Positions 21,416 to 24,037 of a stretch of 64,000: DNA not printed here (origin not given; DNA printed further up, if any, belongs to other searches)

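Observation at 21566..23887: Membrane-tethered sedolisin with an intracellular C-terminal zinc ribbon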

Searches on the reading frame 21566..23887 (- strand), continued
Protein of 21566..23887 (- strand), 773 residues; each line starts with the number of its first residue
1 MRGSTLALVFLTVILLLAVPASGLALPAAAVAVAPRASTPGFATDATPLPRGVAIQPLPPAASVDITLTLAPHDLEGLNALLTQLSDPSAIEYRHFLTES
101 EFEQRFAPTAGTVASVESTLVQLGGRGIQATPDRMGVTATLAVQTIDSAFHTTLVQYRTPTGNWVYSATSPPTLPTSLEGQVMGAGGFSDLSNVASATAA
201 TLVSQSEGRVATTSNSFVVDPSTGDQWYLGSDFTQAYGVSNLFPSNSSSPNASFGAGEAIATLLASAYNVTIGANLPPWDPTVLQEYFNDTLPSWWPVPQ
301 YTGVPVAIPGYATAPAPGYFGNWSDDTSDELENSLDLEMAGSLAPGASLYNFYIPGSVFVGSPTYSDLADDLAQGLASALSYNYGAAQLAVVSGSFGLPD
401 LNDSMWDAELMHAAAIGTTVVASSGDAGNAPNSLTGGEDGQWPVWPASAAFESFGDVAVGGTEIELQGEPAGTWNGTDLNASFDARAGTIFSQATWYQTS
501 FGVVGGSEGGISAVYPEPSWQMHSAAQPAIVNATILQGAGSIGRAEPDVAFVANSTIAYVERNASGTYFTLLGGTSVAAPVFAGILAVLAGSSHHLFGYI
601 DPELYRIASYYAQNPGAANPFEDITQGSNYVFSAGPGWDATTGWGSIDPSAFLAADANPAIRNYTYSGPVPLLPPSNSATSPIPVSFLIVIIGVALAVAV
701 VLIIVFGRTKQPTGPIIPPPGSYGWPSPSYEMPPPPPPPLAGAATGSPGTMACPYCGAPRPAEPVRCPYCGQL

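Call 21: find_encoding_contigs(protein=P0047, flank=10000, max_places=2)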
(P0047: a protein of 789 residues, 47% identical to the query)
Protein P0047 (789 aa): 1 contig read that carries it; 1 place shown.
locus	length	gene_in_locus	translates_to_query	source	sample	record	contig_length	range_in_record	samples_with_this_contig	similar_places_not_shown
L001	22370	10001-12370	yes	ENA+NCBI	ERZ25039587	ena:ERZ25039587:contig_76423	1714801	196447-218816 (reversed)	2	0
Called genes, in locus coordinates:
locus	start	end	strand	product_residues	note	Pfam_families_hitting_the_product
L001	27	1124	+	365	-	PF13439:Glyco_transf_4, PF13579:Glyco_trans_4_4, PF20706:GT4-conflict (faint), PF00534:Glycos_transf_1, PF13692:Glyco_trans_1_4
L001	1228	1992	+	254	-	PF05711:TylF, PF13578:Methyltransf_24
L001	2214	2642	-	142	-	PF03684:UPF0179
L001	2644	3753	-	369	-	PF00465:Fe-ADH, PF13685:Fe-ADH_2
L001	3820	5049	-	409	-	PF04055:Radical_SAM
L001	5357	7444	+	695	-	PF08264:Anticodon_1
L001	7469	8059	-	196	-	PF13302:Acetyltransf_3, PF00583:Acetyltransf_1, PF13420:Acetyltransf_4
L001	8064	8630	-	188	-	PF22769:DCD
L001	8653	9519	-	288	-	PF01875:Memo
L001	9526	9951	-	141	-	PF11969:DcpS_C, PF01230:HIT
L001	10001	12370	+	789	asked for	PF09286:Pro-kuma_activ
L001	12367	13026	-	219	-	PF04079:SMC_ScpB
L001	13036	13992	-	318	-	PF02616:SMC_ScpA (faint)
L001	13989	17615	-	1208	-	PF02463:SMC_N, PF13175:AAA_15, PF13304:AAA_21 (faint), PF13476:AAA_23, PF13555:AAA_29 (weak), PF06470:SMC_hinge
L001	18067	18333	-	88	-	-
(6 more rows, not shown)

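Call 22: find_encoding_contigs(protein=P0012, flank=10000, max_places=2)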
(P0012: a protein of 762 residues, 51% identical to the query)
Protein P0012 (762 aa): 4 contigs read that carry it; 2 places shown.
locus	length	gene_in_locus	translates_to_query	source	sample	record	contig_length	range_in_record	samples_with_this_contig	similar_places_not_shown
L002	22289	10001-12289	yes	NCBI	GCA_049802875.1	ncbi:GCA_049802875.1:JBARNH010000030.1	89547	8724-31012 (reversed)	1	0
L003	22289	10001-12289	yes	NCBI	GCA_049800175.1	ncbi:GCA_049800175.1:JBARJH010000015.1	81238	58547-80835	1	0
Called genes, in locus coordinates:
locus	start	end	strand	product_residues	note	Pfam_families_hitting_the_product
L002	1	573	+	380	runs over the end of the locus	PF13439:Glyco_transf_4, PF13579:Glyco_trans_4_4, PF20706:GT4-conflict (weak), PF00534:Glycos_transf_1, PF13692:Glyco_trans_1_4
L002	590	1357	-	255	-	PF05711:TylF, PF13578:Methyltransf_24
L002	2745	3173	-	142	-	PF03684:UPF0179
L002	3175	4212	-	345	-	PF00465:Fe-ADH, PF13685:Fe-ADH_2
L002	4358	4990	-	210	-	PF04055:Radical_SAM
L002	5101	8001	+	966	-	PF00133:tRNA-synt_1, PF09334:tRNA-synt_1g (faint), PF13603:tRNA-synt_1_2, PF08264:Anticodon_1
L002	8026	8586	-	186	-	PF22769:DCD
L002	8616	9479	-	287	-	PF01875:Memo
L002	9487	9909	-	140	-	PF11969:DcpS_C, PF01230:HIT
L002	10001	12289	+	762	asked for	PF09286:Pro-kuma_activ, PF00082:Peptidase_S8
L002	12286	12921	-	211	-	PF04079:SMC_ScpB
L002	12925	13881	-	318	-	PF02616:SMC_ScpA (faint)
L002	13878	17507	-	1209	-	PF02463:SMC_N, PF13175:AAA_15, PF13304:AAA_21 (faint), PF13476:AAA_23 (weak), PF13555:AAA_29 (weak), PF06470:SMC_hinge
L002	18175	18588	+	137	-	-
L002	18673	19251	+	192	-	PF00881:Nitroreductase, PF14512:TM1586_NiRdase (faint), PF00881:Nitroreductase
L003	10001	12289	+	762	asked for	PF09286:Pro-kuma_activ, PF00082:Peptidase_S8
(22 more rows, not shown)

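Call 30: find_related_loci(query=A3, collection=genome_contigs, flank=10000)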
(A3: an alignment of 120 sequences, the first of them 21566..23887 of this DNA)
Query A3 (773 aa) in genome_contigs; peptide patterns used: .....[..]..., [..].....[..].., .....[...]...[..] (x = any residue, [..] = any of these).
284 stretches matched a pattern; 164 encode a relative of the query (tblastn E <= 1e-3); the best 80 are kept; 80 distinct loci.
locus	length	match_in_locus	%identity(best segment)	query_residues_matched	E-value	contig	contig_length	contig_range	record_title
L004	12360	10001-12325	86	1-773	0e+0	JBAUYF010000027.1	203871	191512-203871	MAG: Thermoplasmata archaeon isolate MFD09290_ilm_asm_bin4 k127_201939, whole genome shotgun sequence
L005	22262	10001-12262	69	25-773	0e+0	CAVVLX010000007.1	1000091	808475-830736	MAG: uncultured Thermoplasmata archaeon isolate MFD09222.bin.2.58 genome assembly, contig: contig_64922, whole genome sh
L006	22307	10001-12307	49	6-773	0e+0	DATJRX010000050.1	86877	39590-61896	MAG TPA_asm: Thermoplasmata archaeon isolate SMAG_U14978 k141_3591794, whole genome shotgun sequence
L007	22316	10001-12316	50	1-773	0e+0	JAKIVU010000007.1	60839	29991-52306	MAG: Thermoplasmata archaeon isolate AcS1-36 NODE_786_length_60839_cov_13.520927, whole genome shotgun sequence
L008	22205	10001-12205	49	41-773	0e+0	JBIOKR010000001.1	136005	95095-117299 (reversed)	MAG: Candidatus Lutacidiplasmatales archaeon isolate GcC5-34 k141_1704755_length_136005_cov_54.0000, whole genome shotgu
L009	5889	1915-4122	51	42-773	0e+0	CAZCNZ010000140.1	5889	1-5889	MAG TPA_asm: uncultured Thermoplasmatales archaeon isolate SRP140028_co1_523 genome assembly, contig: k141_2061196, whol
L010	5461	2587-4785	51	42-773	0e+0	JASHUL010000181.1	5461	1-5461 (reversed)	MAG: Thermoplasmata archaeon isolate JOPF178 JOPF_A141_contig_83225, whole genome shotgun sequence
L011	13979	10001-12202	50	41-773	0e+0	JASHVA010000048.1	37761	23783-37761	MAG: Thermoplasmata archaeon isolate JOPF193 JOPF_N14C_contig_42009, whole genome shotgun sequence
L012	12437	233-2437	51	42-773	0e+0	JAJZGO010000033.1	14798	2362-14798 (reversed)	MAG: Thermoplasmata archaeon isolate LL4.bin73 NODE_4205_length_14798_cov_2.868584, whole genome shotgun sequence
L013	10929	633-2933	49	4-773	0e+0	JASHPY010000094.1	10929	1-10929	MAG: Thermoplasmata archaeon isolate JOPF061 JOPF_A07C_contig_158460, whole genome shotgun sequence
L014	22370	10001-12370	48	1-773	0e+0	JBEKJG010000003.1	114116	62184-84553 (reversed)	MAG: Thermoplasmata archaeon isolate SPRUCE 318 SPRUCE_318_3, whole genome shotgun sequence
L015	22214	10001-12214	51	21-770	0e+0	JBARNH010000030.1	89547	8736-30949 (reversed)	MAG: Thermoplasmata archaeon isolate MFD06118_ilm_asm_bin36 k127_101615, whole genome shotgun sequence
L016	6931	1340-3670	47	3-771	0e+0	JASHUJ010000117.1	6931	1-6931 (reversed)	MAG: Thermoplasmata archaeon isolate JOPF176 JOPF_N14C_contig_158811, whole genome shotgun sequence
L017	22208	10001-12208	48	42-771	0e+0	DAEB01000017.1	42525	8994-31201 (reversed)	MAG TPA_asm: Thermoplasmata archaeon UBA184 UBA184_contig_8071, whole genome shotgun sequence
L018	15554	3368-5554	47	57-773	0e+0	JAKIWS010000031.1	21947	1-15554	MAG: Thermoplasmata archaeon isolate SubAcS15-120 SubAcS15-120_31, whole genome shotgun sequence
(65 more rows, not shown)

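Call 37: predict_structure(alignment_id=A3)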
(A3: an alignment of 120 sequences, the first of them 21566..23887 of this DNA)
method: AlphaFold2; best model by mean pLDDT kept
length: 773 residues; sequences in the alignment: 120
mean_pLDDT: 84.3   pTM: 0.81
mean pLDDT of the five models: 84.3, 84.3, 84.1, 82.7, 80.8
residues with pLDDT >= 90: 438; 70-90: 206; 50-70: 52; < 50: 77
segments of 3 or more residues with pLDDT < 50: 1-3, 20-39, 198-204, 212-215, 446-449, 709-747
pLDDT, mean of each block of 10 residues (from residue 1): 63 69 42 40 88 96 96 94 90 94 98 98 97 97 97 94 91 94 94 62 50 57 87 96 88 96 94 94 97 96 94 94 87 96 98 91 78 95 97 81 86 95 84 70 55 74 90 80 88 88 81 86 96 92 92 94 89 90 98 91 95 97 95 95 96 96 95 77 73 90 72 41 34 39 51 85 85 79
secondary structure, 60 per line:
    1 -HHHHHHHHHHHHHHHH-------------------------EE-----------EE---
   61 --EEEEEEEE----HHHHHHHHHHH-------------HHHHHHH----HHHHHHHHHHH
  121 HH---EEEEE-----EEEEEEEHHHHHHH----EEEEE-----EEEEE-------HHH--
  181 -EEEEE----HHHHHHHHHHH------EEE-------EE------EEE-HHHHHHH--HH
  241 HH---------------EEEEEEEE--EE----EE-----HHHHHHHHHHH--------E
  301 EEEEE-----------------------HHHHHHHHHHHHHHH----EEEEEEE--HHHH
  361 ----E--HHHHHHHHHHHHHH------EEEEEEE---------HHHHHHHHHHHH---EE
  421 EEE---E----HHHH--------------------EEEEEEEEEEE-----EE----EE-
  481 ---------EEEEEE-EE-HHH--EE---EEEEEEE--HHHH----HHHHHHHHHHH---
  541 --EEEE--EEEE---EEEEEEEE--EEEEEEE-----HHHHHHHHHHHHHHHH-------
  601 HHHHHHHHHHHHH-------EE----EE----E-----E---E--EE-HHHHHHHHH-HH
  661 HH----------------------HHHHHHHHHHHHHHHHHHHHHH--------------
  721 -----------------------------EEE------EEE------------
elements in order (helices of 4 or more, strands of 3 or more residues): H2-17 E63-70 H75-85 H99-105 H110-122 E126-130 E136-142 H143-149 E154-158 E164-168 E182-186 H191-201 E208-210 E226-228 H230-236 H239-242 E258-265 H281-291 E300-305 H329-343 E348-354 H357-360 H368-381 E388-394 H404-415 E419-423 H432-435 E456-466 E490-495 E510-516 H519-522 H527-537 E543-546 E549-552 E556-563 E566-572 H578-593 H601-613 H649-657 H659-662 H685-706 E750-752 E759-761

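Call 41: fold_search(model_id=the predicted structure, library=pdb)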
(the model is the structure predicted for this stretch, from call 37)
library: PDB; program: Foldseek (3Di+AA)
matches with E <= 10: 812; with E <= 0.001: 239
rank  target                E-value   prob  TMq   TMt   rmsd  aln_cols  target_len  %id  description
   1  1t1e                  2.1e-29  1.00  0.53  0.74   6.6       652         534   22  High Resolution Crystal Structure of the Intact Pro-Kumamolisin, a Sedolisin Type Proteinase (previously called Kumamoly (released 2004-08-03)
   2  3edy                  4.2e-29  1.00  0.48  0.66   7.6       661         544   22  Crystal Structure of the Precursor Form of Human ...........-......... 1 (released 2008-11-18)
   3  3ee6_A                2.1e-28  1.00  0.48  0.68   8.2       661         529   22  Crystal Structure Analysis of Tripeptidyl peptidase -I (released 2008-11-25)
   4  4ne7                  7.8e-21  1.00  0.38  0.78   4.2       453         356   26  Crystal Structure of engineered Kumamolisin-As from Alicyclobacillus sendaiensis, Northeast Structural Genomics Consorti (released 2013-11-20)
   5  1t1g                  7.8e-21  1.00  0.37  0.77   4.5       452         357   27  High Resolution Crystal Structure of Mutant E23A of Kumamolisin, a sedolisin type proteinase (previously called Kumamoly (released 2004-08-03)
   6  1siu                  8.2e-21  1.00  0.39  0.81   4.7       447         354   26  KUMAMOLISIN-AS E78H MUTANT (released 2004-03-30)
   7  1zvj                  1.1e-20  1.00  0.38  0.79   4.8       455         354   25  Structure of Kumamolisin-AS mutant, D164N (released 2006-05-23)
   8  1sio_C                1.9e-20  1.00  0.38  0.80   4.8       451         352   26  Structure of Kumamolisin-As complexed with a covalently-bound inhibitor, AcIPF (released 2004-03-30)
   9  1zvk_A                3.0e-20  1.00  0.39  0.81   4.0       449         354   26  Structure of Double mutant, D164N, E78H of Kumamolisin-As (released 2006-05-23)
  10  1t1i                  3.3e-20  1.00  0.38  0.79   4.3       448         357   27  High Resolution Crystal Structure of Mutant W129A of Kumamolisin, a Sedolisin Type Proteinase (previously called Kumamol (released 2004-08-03)
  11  1sio_B                3.9e-20  1.00  0.38  0.78   4.8       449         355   27  Structure of Kumamolisin-As complexed with a covalently-bound inhibitor, AcIPF (released 2004-03-30)
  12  1sn7                  4.7e-20  1.00  0.38  0.79   5.2       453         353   25  KUMAMOLISIN-AS, APOENZYME (released 2004-06-01)
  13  1sio_A                4.9e-20  1.00  0.38  0.78   4.6       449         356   27  Structure of Kumamolisin-As complexed with a covalently-bound inhibitor, AcIPF (released 2004-03-30)
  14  1gt9_1                6.5e-20  1.00  0.37  0.76   4.6       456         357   27  High resolution crystal structure of a thermostable serine-carboxyl type proteinase, kumamolisin (kscp) (released 2002-06-13)
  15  1nlu_A                9.6e-19  1.00  0.37  0.74   6.5       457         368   20  Pseudomonas sedolisin (serine-carboxyl proteinase) complexed with two molecules of pseudo-iodotyrostatin (released 2004-01-20)
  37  9csd_A                3.6e-08  1.00  0.28  0.29   7.6       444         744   14  The Ectodomains of SPRING and S1P with the inhibitor PF-429242 (released 2025-04-23)
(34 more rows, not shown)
